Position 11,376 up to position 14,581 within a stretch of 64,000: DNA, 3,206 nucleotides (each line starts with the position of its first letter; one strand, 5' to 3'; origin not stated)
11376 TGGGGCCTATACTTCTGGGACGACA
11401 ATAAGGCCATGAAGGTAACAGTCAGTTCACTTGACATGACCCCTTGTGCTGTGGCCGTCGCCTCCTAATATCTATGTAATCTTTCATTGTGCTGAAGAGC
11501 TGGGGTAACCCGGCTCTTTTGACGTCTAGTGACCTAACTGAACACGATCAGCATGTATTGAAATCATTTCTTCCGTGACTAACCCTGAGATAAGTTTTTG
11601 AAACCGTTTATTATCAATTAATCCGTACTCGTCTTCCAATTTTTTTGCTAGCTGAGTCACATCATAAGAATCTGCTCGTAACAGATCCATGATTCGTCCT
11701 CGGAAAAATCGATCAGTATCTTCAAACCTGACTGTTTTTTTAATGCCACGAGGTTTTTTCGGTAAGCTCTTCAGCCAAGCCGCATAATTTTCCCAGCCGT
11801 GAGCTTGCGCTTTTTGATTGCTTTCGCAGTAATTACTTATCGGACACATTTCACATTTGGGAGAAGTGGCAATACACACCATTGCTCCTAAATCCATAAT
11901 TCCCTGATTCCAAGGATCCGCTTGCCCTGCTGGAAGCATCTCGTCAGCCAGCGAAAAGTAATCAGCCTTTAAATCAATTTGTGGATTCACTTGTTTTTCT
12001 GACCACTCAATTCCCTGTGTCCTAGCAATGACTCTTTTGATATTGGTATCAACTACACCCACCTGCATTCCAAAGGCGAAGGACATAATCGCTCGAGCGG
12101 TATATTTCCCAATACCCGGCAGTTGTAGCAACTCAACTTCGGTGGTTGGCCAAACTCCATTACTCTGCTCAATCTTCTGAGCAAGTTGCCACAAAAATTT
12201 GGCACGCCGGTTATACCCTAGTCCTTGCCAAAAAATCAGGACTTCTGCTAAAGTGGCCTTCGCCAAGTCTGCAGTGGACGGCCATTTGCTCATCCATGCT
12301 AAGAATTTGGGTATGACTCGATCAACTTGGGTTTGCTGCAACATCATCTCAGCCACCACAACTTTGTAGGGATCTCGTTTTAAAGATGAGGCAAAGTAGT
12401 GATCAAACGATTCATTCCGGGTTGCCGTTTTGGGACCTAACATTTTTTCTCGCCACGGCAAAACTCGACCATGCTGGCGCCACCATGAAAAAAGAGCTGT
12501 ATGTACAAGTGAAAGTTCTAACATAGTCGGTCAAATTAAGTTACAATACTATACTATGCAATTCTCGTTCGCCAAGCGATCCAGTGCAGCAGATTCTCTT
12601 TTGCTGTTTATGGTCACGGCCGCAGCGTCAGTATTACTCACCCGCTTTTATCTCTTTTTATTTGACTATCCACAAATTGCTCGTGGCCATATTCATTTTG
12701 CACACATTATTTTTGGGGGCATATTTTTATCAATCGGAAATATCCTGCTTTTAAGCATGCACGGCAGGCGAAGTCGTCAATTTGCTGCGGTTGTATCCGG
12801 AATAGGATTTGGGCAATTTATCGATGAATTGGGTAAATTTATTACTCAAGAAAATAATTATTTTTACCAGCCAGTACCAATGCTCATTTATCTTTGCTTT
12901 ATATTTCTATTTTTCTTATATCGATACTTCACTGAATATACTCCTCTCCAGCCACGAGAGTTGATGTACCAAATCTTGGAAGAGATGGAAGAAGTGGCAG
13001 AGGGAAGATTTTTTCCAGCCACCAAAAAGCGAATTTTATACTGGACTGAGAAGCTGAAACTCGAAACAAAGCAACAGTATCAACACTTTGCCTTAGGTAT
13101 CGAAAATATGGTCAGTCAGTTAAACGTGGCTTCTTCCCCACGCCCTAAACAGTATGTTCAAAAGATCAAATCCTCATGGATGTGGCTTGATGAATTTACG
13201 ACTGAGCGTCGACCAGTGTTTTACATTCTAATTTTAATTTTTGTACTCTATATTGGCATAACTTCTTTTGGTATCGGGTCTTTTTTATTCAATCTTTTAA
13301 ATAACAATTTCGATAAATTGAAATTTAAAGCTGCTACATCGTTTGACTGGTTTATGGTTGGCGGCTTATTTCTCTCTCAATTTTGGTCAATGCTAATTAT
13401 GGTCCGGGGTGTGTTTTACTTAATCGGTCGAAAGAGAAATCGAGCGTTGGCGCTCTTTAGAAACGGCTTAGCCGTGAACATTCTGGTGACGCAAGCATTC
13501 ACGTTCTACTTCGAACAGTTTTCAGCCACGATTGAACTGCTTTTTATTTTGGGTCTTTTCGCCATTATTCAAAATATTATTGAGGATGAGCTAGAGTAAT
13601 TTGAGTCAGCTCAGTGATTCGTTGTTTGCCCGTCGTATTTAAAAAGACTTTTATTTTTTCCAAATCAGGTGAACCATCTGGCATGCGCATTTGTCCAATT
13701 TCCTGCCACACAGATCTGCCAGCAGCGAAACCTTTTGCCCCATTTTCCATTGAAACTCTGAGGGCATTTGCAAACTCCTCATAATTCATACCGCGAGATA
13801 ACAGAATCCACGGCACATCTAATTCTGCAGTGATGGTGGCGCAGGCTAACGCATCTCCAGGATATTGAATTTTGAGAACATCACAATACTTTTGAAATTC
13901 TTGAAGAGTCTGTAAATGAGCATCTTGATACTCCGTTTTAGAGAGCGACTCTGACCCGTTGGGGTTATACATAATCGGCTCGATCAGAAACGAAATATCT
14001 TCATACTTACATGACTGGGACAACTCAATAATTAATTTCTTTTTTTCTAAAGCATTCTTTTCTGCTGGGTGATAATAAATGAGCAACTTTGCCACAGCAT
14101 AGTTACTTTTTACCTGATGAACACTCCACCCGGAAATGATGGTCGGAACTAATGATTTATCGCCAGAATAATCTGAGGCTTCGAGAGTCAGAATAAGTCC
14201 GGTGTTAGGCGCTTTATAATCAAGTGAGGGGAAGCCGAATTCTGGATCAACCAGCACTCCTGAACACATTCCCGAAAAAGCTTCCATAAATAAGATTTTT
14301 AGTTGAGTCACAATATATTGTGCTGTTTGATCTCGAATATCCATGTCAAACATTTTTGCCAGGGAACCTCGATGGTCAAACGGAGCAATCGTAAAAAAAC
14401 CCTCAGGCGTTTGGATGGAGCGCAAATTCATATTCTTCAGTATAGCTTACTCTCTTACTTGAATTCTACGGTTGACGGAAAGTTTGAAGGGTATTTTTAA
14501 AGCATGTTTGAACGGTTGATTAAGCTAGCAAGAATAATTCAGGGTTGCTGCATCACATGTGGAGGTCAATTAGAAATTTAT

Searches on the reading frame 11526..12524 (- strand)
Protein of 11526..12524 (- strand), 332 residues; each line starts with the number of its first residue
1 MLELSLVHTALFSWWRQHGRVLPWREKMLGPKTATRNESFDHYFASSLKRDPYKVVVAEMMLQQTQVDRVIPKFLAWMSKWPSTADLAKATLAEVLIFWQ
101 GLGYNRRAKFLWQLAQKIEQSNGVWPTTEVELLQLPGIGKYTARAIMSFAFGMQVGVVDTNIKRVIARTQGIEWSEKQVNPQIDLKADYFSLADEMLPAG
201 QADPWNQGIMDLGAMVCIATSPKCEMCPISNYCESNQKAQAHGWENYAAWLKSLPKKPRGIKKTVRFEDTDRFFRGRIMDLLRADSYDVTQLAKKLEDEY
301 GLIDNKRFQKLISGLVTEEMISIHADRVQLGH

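Call 85: search_protein_families(library=ncbifam, proteins=[window:11526-12524:-], max_evalue=1e-10)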
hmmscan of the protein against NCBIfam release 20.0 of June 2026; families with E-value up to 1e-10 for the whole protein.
window:11526-12524:- (332 aa): 4 families
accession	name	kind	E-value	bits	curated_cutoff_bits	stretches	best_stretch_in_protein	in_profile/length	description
TIGR01084.1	mutY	equivalog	8.1e-63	212.5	286.5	1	9-249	4-219/277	A/G-specific adenine glycosylase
NF008132.0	PRK10880.1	equivalog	1.6e-51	175.5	427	1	48-249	27-222/351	A/G-specific adenine glycosylase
NF010488.0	PRK13910.1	equivalog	1.3e-34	119.9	471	1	60-243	1-177/290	adenine-specific DNA glycosylase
TIGR01083.1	nth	equivalog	3.8e-17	62.6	211.7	1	50-224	25-192/192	endonuclease III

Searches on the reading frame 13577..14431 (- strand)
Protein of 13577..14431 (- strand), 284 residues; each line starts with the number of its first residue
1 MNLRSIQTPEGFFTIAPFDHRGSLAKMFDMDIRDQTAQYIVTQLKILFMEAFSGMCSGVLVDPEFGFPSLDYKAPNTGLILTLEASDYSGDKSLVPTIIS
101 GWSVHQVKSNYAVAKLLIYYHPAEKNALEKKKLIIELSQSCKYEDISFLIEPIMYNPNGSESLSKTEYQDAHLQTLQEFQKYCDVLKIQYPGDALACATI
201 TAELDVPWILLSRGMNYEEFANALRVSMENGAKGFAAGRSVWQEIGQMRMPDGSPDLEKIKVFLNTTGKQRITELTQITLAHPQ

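Call 85: search_protein_families(library=ncbifam, proteins=[window:13577-14431:-], max_evalue=1e-10)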
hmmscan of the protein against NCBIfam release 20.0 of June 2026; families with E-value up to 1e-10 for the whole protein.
window:13577-14431:- (284 aa): 4 families
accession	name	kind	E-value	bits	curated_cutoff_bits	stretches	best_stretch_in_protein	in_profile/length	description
NF009498.0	PRK12858.1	subfamily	6e-54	183.2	184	2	2-194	11-213/342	tagatose 1,6-diphosphate aldolase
NF009065.0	PRK12399.1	subfamily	3.7e-30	105.1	458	1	6-278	14-314/326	tagatose 1,6-diphosphate aldolase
NF003180.0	PRK04161.1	subfamily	4.9e-28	98.2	519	1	7-170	16-182/330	tagatose 1,6-diphosphate aldolase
TIGR01232.1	lacD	equivalog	8.8e-25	87.6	432.2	1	6-171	13-181/325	tagatose-bisphosphate aldolase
